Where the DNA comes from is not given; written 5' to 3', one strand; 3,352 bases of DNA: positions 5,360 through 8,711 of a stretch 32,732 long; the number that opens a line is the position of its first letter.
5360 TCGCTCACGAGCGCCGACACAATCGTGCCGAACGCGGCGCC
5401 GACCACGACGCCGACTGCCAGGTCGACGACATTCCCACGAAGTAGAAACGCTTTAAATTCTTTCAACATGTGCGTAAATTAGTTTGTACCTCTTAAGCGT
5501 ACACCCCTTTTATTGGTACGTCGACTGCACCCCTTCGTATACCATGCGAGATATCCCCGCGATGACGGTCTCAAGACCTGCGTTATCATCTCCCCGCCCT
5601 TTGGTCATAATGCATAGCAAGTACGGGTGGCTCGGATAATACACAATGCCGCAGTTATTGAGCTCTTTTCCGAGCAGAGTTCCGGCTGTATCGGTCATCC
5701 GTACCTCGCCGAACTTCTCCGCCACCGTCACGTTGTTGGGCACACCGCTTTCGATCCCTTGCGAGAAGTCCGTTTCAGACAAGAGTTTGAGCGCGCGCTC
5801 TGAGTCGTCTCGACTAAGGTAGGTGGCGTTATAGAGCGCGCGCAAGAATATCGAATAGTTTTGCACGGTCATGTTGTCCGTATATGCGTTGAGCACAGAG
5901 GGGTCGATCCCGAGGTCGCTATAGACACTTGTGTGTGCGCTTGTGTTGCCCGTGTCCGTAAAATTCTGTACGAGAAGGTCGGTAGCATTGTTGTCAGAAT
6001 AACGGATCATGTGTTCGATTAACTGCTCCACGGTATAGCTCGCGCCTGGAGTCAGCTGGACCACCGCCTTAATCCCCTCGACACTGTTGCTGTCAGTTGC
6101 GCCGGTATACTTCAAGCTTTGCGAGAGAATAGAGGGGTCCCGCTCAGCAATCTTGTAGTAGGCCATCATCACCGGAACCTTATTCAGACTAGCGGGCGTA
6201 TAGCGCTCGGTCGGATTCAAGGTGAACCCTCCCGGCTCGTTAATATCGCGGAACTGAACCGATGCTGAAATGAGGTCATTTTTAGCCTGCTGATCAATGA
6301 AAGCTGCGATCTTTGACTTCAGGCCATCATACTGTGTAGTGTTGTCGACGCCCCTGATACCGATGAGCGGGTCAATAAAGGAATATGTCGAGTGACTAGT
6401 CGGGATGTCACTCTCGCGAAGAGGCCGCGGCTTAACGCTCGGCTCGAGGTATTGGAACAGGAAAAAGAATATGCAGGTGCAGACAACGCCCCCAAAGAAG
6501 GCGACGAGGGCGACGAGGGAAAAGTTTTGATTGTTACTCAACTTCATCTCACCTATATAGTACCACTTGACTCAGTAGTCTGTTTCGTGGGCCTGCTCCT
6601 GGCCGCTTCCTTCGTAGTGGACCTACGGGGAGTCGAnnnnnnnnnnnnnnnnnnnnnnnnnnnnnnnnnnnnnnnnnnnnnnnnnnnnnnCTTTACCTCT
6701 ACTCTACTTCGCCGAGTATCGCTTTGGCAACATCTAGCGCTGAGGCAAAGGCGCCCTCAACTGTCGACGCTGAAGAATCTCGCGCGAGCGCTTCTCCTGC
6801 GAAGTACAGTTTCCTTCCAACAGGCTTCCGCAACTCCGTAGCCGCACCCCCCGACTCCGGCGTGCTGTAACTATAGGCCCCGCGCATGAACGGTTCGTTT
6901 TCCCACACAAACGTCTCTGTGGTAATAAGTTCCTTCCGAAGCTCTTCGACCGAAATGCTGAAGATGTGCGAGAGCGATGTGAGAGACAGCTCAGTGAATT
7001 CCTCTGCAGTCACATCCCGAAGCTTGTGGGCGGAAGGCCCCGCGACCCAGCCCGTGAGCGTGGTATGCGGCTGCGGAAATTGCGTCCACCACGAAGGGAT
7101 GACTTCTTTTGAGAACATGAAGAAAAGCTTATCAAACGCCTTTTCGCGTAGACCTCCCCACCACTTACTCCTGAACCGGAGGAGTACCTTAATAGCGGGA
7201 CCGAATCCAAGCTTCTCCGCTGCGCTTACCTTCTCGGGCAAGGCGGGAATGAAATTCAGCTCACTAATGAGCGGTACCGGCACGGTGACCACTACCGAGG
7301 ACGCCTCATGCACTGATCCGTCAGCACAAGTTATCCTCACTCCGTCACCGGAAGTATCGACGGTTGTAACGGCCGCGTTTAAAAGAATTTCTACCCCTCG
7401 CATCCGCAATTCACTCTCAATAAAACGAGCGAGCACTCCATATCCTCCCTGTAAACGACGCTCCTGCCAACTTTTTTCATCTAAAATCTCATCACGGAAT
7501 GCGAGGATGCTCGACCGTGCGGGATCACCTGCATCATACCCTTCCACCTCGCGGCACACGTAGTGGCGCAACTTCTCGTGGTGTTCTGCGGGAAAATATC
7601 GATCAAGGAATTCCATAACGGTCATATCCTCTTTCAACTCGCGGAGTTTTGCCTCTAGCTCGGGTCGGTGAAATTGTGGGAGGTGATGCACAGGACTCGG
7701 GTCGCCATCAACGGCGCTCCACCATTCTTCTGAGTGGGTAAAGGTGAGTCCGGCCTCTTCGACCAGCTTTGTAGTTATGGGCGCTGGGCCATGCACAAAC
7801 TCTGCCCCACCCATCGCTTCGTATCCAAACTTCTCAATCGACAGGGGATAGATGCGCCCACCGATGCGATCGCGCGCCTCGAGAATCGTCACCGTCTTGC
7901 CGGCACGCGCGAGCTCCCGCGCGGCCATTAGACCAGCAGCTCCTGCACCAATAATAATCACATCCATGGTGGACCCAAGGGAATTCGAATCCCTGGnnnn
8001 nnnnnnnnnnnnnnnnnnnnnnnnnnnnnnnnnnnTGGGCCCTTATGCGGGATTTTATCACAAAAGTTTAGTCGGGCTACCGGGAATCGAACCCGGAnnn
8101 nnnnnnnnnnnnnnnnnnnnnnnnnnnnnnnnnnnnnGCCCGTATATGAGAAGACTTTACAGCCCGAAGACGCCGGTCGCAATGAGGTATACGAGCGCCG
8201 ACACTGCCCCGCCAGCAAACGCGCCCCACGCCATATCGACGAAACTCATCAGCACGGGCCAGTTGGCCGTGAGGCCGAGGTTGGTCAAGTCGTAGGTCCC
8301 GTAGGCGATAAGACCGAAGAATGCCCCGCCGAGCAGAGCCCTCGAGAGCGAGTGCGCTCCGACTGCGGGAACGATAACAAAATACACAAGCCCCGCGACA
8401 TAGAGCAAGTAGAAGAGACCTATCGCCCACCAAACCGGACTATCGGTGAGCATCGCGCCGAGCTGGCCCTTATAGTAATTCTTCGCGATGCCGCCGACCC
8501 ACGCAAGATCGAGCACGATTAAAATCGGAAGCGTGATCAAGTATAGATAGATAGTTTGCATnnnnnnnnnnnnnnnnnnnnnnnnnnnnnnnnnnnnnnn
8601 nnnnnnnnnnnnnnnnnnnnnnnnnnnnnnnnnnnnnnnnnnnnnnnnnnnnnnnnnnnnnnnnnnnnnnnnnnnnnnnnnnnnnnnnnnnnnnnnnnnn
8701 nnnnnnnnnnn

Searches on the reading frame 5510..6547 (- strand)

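Call 7: search_protein_families(library=pfam, proteins=[window:5510-6547:-], max_evalue=0.001)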
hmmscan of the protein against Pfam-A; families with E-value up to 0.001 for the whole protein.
window:5510-6547:- (345 aa): 1 family
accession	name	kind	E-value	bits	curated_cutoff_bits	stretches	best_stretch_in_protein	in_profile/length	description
PF13354.11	Beta-lactamase2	-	3.2e-32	112.1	22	1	97-315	2-214/214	Beta-lactamase enzyme family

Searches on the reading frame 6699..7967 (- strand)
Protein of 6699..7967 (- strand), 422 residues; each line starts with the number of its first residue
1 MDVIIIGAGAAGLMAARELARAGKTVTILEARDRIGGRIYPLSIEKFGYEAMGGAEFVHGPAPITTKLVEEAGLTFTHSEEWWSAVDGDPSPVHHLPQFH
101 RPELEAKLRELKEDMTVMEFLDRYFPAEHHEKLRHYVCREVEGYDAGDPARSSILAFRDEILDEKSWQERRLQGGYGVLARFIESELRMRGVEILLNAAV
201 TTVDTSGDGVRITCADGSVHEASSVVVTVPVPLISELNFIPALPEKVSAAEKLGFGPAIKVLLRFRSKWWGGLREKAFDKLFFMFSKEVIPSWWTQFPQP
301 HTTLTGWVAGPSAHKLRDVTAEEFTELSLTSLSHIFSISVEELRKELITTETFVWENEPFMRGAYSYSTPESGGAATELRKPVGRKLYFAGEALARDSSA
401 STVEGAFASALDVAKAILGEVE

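Call 7: search_protein_families(library=pfam, proteins=[window:6699-7967:-], max_evalue=0.001)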
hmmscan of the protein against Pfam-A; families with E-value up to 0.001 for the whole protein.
window:6699-7967:- (422 aa): 14 families
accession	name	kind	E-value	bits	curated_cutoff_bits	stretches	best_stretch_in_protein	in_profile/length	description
PF01593.30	Amino_oxidase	-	3e-58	198.6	19.8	1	11-418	2-443/443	Flavin containing amine oxidoreductase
PF13450.12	NAD_binding_8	-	1e-12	48.6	21.9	1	5-65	1-61/68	NAD(P)-binding Rossmann-like domain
PF01266.30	DAO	-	6.7e-12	46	27.9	1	2-37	1-37/353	FAD dependent oxidoreductase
PF03486.20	HI0933_like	-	1.1e-11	45.1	50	1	2-39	2-39/244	HI0933-like protein Rossmann domain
PF07992.20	Pyr_redox_2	-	1.2e-11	45.1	26.1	1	1-38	1-39/291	Pyridine nucleotide-disulphide oxidoreductase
PF00070.33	Pyr_redox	-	3.5e-11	43.9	22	1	3-44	2-42/82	Pyridine nucleotide-disulphide oxidoreductase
PF12831.13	FAD_oxidored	-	8.5e-09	35.6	27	1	2-38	1-37/416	FAD dependent oxidoreductase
PF00890.30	FAD_binding_2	-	2.5e-08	34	20.4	1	2-37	1-36/414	FAD binding domain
PF01494.25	FAD_binding_3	-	2.7e-07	30.6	22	1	2-33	3-34/349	FAD binding domain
PF05834.18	Lycopene_cycl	-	2.1e-06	27.5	23.4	1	2-35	1-36/380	Lycopene cyclase protein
PF01946.23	Thi4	-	4.2e-06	26.6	26.2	1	1-38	18-56/235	Thi4 family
PF13738.12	Pyr_redox_3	-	1.1e-05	25.3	30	1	4-39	1-36/305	Pyridine nucleotide-disulphide oxidoreductase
PF13454.12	NAD_binding_9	-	1.2e-05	25.7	21.8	0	4-40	1-41/155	FAD-NAD(P)-binding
PF01134.28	GIDA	-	0.00022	20.9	22.1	1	2-35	1-35/391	Glucose inhibited division protein A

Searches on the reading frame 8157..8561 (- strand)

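Call 102: search_protein_families(library=pfam, proteins=[window:8157-8561:-], max_evalue=0.001)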
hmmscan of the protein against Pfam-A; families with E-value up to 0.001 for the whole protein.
window:8157-8561:- (134 aa): 1 family
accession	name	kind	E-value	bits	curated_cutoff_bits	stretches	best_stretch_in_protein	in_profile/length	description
PF09945.14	DUF2177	-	7.9e-38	129.8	26.9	1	4-125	2-123/124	Predicted membrane protein (DUF2177)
